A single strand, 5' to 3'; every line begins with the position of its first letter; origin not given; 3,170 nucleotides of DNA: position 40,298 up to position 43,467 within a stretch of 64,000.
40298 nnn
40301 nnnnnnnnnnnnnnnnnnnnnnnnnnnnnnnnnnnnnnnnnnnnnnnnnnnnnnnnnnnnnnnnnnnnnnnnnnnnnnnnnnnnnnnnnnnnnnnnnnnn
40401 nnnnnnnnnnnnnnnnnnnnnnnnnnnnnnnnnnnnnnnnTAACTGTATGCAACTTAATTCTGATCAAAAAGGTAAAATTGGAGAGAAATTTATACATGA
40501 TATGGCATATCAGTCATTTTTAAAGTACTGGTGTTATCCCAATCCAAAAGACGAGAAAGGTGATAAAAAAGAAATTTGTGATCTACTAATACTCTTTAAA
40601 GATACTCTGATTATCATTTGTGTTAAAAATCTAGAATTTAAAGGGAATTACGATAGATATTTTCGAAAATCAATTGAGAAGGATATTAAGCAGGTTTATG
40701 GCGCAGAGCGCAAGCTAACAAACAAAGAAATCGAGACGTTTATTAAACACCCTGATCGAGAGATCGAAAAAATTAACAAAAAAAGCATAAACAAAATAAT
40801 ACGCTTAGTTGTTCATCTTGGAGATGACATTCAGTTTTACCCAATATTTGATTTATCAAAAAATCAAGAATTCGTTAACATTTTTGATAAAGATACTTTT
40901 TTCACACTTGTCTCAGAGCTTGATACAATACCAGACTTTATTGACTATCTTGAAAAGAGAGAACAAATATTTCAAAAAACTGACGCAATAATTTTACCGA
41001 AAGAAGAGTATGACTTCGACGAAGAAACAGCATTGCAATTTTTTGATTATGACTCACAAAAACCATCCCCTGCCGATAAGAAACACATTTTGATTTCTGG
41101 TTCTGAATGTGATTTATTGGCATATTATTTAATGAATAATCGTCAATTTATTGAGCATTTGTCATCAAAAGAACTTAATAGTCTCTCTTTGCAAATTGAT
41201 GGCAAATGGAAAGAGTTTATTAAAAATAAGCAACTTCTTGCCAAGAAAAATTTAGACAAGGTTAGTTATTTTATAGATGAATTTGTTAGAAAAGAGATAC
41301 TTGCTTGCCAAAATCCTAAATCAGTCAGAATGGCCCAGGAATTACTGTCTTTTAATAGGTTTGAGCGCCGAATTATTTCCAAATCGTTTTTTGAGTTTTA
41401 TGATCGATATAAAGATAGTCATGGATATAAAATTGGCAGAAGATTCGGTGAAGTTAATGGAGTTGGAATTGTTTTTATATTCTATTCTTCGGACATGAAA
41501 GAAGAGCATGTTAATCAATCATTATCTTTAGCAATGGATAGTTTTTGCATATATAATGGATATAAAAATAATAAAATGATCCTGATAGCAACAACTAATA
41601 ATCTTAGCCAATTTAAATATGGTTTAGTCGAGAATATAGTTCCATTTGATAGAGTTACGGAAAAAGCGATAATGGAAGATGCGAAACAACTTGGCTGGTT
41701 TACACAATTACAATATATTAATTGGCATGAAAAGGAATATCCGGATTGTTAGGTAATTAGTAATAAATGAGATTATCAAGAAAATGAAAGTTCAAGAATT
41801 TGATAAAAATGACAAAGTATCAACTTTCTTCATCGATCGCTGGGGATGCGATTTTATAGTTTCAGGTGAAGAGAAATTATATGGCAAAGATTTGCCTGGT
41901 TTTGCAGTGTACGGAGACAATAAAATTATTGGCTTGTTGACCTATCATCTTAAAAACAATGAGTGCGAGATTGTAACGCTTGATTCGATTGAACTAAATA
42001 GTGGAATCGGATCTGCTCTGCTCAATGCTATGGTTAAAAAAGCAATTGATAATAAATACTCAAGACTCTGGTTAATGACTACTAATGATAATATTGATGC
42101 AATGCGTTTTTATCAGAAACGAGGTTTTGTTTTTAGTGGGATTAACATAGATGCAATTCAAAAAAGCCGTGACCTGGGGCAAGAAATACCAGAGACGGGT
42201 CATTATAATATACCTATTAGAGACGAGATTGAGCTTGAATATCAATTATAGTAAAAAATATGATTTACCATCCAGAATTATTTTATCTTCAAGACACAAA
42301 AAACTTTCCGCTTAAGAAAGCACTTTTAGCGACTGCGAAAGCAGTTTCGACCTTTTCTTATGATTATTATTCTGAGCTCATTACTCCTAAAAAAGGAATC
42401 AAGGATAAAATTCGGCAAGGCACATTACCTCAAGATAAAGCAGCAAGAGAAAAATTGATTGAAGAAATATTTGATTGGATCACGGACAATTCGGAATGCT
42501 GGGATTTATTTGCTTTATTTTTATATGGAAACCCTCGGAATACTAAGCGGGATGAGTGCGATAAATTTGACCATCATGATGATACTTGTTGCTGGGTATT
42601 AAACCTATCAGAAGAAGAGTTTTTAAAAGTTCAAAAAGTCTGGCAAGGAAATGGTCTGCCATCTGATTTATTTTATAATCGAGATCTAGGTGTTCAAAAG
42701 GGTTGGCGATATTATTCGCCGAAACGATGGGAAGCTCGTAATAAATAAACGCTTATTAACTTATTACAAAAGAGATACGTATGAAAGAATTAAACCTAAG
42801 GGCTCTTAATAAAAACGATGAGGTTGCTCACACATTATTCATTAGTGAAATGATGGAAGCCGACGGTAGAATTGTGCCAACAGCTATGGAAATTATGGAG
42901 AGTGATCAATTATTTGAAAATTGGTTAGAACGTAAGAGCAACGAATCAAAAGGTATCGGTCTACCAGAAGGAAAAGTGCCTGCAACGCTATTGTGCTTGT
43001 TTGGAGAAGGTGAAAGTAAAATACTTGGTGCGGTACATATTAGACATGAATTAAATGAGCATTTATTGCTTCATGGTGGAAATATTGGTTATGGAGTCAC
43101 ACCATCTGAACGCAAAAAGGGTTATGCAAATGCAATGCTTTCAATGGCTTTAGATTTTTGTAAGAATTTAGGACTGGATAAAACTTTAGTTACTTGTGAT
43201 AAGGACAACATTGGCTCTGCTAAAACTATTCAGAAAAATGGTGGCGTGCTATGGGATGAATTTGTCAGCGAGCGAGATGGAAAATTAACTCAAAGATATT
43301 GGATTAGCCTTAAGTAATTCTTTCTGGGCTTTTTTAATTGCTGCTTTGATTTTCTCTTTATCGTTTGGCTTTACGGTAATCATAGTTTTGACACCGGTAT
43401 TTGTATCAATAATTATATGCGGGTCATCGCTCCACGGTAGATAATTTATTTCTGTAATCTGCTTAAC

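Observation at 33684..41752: Eight-gene same-strand operon of helicase, nuclease-like and DNA-binding proteins with no methyltransferase, directly after the RM operon: candidate undescribed defense or DNA-processing system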

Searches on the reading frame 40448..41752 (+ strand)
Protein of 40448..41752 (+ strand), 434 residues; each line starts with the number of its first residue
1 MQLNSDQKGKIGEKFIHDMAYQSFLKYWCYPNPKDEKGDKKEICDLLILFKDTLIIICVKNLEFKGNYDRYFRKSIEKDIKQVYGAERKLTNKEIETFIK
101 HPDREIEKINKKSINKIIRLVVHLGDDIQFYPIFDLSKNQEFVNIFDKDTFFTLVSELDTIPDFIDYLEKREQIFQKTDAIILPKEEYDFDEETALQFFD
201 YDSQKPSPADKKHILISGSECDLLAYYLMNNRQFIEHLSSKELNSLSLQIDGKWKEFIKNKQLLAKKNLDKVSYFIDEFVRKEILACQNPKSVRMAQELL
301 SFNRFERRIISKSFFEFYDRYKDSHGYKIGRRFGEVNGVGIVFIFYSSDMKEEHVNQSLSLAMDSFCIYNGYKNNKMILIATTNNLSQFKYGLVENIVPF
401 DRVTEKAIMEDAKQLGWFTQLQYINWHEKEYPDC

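Call 4: search_protein_families(library=pfam, proteins=[window:40448-41752:+], max_evalue=0.1)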
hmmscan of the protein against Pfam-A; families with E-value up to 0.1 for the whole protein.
window:40448-41752:+ (434 aa): 0 families

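Call 5: search_protein_families(library=padloc, proteins=[window:40448-41752:+], max_evalue=0.1)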
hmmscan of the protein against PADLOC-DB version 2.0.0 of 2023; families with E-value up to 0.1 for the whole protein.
window:40448-41752:+ (434 aa): 0 families

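Call 6: search_protein_families(library=ncbifam, proteins=[window:40448-41752:+], max_evalue=0.1)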
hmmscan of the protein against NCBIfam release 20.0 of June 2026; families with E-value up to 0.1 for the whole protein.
window:40448-41752:+ (434 aa): 1 family
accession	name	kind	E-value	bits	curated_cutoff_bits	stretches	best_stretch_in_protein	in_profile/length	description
NF041891.1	hdrA_Methbact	equivalog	0.0035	15.6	1300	1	50-101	413-464/762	ferredoxin:CoB-CoM heterodisulfide reductase subunit HdrA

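Call 7: search_protein_families(library=phrogs, proteins=[window:40448-41752:+], max_evalue=0.01)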
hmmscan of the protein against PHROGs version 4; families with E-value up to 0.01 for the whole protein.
window:40448-41752:+ (434 aa): 1 family
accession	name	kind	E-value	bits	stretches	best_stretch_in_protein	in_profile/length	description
phrog_18195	-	unknown function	1.1e-12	48.4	1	16-92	18-105/489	-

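Call 20: find_homologous_proteins(query=window:40448-41752:+)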
Query window:40448-41752:+ (434 aa): 522 proteins with E <= 0.001 among 4796 candidates; the best 120 are listed.
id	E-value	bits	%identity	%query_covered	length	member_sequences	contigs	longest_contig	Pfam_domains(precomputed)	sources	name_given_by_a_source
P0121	5.0e-290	979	100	100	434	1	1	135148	-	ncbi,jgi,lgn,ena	ncbi:MAG: hypothetical protein WC107_03065 [Patescibacteria group bacterium]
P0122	4.6e-194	663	69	98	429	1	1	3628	-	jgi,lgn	-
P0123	3.6e-176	604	62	99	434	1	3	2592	-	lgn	-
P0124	4.8e-155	535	55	99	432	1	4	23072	-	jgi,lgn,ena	-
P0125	2.6e-154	532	57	98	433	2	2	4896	-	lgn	-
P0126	6.2e-154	531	53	99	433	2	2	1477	-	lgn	-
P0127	3.4e-153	529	56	98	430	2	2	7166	-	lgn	-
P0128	6.9e-153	528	56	98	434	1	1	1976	-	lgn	-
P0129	9.6e-153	527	55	99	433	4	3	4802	-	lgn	-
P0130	9.4e-152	524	54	99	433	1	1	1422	-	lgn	-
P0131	1.1e-151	524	54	99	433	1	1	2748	-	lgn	-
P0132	3.2e-150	519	54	99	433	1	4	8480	-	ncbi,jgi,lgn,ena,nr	ncbi:MAG TPA: hypothetical protein DCX03_09105 [Bacteroidales bacterium]|nr:hypothetical protein [Ba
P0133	3.3e-150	519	53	99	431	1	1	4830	-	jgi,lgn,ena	-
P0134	6.4e-150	518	53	99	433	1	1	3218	-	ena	-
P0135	1.0e-149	517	53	99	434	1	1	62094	-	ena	-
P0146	3.7e-147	509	51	100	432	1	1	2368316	-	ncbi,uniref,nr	ncbi:hypothetical protein [Parachryseolinea silvisoli]|uniref:hypothetical protein n=1 Tax=Parachrys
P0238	6.8e-123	429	49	99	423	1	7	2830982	-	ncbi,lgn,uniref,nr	ncbi:hypothetical protein K5L04_01565 [Flavobacterium psychrophilum]|uniref:hypothetical protein n=1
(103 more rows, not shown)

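Call 22: find_related_loci(query=A2, collection=metagenome_contigs, flank=10000)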
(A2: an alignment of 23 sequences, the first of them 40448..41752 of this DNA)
Query A2 (434 aa) in metagenome_contigs; peptide patterns used: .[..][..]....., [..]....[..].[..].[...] (x = any residue, [..] = any of these).
306 stretches matched a pattern; 114 encode a relative of the query (tblastn E <= 1e-3); the best 80 are kept; 80 distinct loci.
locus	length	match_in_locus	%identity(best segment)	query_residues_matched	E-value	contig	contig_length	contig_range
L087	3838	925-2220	54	2-433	8e-163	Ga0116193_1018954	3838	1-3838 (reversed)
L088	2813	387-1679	52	3-433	1e-163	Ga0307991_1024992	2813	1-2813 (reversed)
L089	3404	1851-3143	52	3-433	3e-161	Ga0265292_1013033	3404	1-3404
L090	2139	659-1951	52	3-433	1e-162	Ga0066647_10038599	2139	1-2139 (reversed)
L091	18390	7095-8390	52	2-433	2e-151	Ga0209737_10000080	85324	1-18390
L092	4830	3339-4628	53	3-433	7e-154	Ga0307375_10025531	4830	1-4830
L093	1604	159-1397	54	8-420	1e-164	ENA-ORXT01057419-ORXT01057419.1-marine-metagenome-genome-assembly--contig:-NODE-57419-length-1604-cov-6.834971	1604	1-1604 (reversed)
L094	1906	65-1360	52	2-433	2e-162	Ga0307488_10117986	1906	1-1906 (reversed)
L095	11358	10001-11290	52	1-433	3e-148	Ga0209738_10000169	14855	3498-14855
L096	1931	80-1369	51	3-432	5e-160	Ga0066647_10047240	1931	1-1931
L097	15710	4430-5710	52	7-433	8e-148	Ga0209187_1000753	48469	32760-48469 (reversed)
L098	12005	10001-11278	53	8-433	4e-147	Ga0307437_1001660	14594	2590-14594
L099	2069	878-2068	55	4-400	2e-153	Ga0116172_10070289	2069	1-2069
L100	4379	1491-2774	51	5-432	1e-144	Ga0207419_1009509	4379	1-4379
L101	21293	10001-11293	51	3-433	4e-141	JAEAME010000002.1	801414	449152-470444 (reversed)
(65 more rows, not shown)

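Call 41: search_solved_structures(query=A2, max_evalue=10)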
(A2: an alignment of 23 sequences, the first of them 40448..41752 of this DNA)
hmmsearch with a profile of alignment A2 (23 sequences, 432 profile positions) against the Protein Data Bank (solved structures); distinct sequences matched with E-value up to 10: 1.
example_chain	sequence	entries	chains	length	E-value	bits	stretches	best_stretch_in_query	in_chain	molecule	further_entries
28vj_A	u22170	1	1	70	0.18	13.6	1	314-351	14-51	I23 miniprotein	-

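Call 51: search_protein_families(library=pfam, alignment_id=A2, max_evalue=1)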
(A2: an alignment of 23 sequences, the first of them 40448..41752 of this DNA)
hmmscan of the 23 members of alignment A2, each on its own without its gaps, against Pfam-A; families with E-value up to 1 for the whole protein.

A. member 1, window:40448-41752:+ (434 aa): 1 family
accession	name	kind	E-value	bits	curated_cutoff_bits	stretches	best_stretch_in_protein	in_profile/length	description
PF08378.17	NERD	-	0.15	13.1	22.1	1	8-93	1-94/111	Nuclease-related domain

B. families by the number of members that match (of 23 scanned): 16 families
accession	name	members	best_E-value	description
PF08378.17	NERD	11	0.015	Nuclease-related domain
PF04300.19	FBA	6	0.015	F-box associated region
PF08581.15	Tup_N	2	0.12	Tup N-terminal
PF22161.1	Mre11_C_bact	2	0.17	Mre11 C-terminal domain, bacteria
PF17760.6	UvrA_inter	1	0.009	UvrA interaction domain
PF15729.11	CTSRT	1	0.013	Cation channel sperm-associated targeting subunit tau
PF17216.9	Rrp44_CSD1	1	0.018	Rrp44-like cold shock domain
PF02847.23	MA3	1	0.028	MA3 domain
PF08468.16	MTS_N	1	0.043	Methyltransferase small domain N-terminal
PF15742.10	DUF4686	1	0.12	Domain of unknown function (DUF4686)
PF01398.27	JAB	1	0.16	JAB1/Mov34/MPN/PAD-1 ubiquitin protease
PF24564.1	DUF7605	1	0.2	Domain of unknown function (DUF7605)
PF14526.11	Cass2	1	0.24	Integron-associated effector binding protein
PF21283.2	EPCAM-Trop-2_C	1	0.5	EPCAM/Trop-2, C-terminal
PF21709.3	ABC_C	1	0.55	Emaravirus ABC_C protein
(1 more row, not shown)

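Call 64: predict_structure(alignment_id=A2)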
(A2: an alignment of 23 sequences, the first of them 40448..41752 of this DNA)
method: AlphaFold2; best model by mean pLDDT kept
length: 434 residues; sequences in the alignment: 23
mean_pLDDT: 84.7   pTM: 0.87
mean pLDDT of the five models: 84.7, 84.4, 82.8, 82.6, 81.3
residues with pLDDT >= 90: 184; 70-90: 203; 50-70: 45; < 50: 2
segments of 3 or more residues with pLDDT < 50: none
pLDDT, mean of each block of 10 residues (from residue 1): 60 75 83 71 86 93 75 78 89 85 85 91 79 64 86 90 95 82 69 76 62 75 90 82 70 88 93 95 92 95 95 94 86 92 93 92 93 94 92 94 96 85 79 86
secondary structure, 60 per line:
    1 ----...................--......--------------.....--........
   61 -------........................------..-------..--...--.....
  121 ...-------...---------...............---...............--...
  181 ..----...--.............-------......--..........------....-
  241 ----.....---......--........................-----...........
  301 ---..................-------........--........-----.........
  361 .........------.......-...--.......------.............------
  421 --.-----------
elements in order: H5-23 E29-31 E46-50 E53-60 H68-91 E116-123 E131-133 E143-147 H148-157 H161-175 E178-182 H192-204 E212-217 H220-229 H236-239 E245-249 H253-258 H261-284 H290-300 H304-321 E329-336 E339-346 H352-369 E376-382 E389-395 H402-414

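Call 111: find_encoding_contigs(protein=P0238, flank=7000, max_places=1)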
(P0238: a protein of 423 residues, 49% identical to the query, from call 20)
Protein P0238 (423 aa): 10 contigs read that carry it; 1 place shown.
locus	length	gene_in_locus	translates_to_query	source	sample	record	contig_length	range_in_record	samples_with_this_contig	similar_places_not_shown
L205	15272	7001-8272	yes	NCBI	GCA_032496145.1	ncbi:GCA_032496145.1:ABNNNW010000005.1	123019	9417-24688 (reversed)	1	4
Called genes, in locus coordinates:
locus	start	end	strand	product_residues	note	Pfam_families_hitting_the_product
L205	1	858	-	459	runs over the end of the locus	PF03023:MurJ, PF01554:MatE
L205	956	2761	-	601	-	PF03150:CCP_MauG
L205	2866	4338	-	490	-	-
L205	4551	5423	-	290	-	PF03976:PPK2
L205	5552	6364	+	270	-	PF13449:Phytase-like (faint), PF22000:DUF6929, PF21851:DUF6910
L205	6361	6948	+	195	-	PF03803:Scramblase, PF04525:LOR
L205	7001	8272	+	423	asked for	-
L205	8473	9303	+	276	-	PF13676:TIR_2 (weak)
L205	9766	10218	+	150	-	PF00570:HRDC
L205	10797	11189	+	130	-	-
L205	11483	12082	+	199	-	PF19630:DUF6134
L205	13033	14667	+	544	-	PF00005:ABC_tran, PF02463:SMC_N (faint), PF03193:RsgA_GTPase (faint), PF13175:AAA_15 (faint), PF13555:AAA_29 (faint), PF01926:MMR_HSR1 (faint), PF12848:ABC_tran_Xtn, PF00005:ABC_tran, +1 more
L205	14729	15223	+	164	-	-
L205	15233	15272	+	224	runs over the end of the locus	-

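Call 112: find_encoding_contigs(protein=P0146, flank=7000, max_places=1)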
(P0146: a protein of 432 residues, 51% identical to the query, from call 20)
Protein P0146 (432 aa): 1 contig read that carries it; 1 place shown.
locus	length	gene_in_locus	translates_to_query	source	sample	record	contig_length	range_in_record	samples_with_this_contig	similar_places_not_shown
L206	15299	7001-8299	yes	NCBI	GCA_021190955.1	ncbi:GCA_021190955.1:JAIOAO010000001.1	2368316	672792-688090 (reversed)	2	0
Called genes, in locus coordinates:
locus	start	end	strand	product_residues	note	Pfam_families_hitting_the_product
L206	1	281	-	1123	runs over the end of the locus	PF07660:STN (weak), PF13620:CarboxypepD_reg, PF13715:CarbopepD_reg_2, PF07715:Plug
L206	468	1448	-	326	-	PF04773:FecR, PF16344:FecR_C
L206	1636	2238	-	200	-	PF04542:Sigma70_r2, PF08281:Sigma70_r4_2, PF04545:Sigma70_r4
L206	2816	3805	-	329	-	-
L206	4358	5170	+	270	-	PF17194:AbiEi_3_N, PF11459:AbiEi_3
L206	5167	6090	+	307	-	PF08843:AbiEii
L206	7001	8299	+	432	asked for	-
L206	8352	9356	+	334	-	PF18144:SMODS (faint)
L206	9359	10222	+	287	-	PF18159:S_4TM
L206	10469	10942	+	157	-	-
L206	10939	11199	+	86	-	-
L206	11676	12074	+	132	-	-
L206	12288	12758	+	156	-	-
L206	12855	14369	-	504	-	PF04616:Glyco_hydro_43, PF17851:GH43_C2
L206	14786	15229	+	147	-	PF12712:DUF3805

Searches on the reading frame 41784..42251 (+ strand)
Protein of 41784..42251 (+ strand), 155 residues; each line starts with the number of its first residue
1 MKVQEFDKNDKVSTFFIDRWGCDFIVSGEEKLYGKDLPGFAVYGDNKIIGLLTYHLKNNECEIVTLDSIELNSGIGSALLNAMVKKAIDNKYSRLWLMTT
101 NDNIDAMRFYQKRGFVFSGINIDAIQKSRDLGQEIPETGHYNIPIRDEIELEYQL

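Call 8: search_protein_families(library=pfam, proteins=[window:41784-42251:+], max_evalue=0.001)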
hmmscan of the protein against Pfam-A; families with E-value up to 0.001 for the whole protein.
window:41784-42251:+ (155 aa): 4 families
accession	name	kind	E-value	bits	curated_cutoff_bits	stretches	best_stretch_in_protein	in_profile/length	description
PF00583.31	Acetyltransf_1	-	1.3e-11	45.2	20.7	1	37-115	33-116/116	Acetyltransferase (GNAT) family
PF13508.13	Acetyltransf_7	-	2.7e-07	31.3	27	1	41-116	7-83/84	Acetyltransferase (GNAT) domain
PF13673.13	Acetyltransf_10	-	2.7e-06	27.8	23.6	1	35-118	29-110/128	Acetyltransferase (GNAT) domain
PF13420.13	Acetyltransf_4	-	0.0004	20.9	24.3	1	40-127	52-146/155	Acetyltransferase (GNAT) domain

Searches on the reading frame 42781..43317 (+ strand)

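Call 8: search_protein_families(library=pfam, proteins=[window:42781-43317:+], max_evalue=0.001)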
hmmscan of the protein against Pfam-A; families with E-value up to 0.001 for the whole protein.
window:42781-43317:+ (178 aa): 2 families
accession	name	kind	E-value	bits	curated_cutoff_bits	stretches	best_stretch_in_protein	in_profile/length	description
PF13302.13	Acetyltransf_3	-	1.7e-11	45.4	25.4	1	4-154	2-136/138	Acetyltransferase (GNAT) domain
PF00583.31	Acetyltransf_1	-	1.2e-07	32.4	20.7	1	71-154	34-115/116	Acetyltransferase (GNAT) family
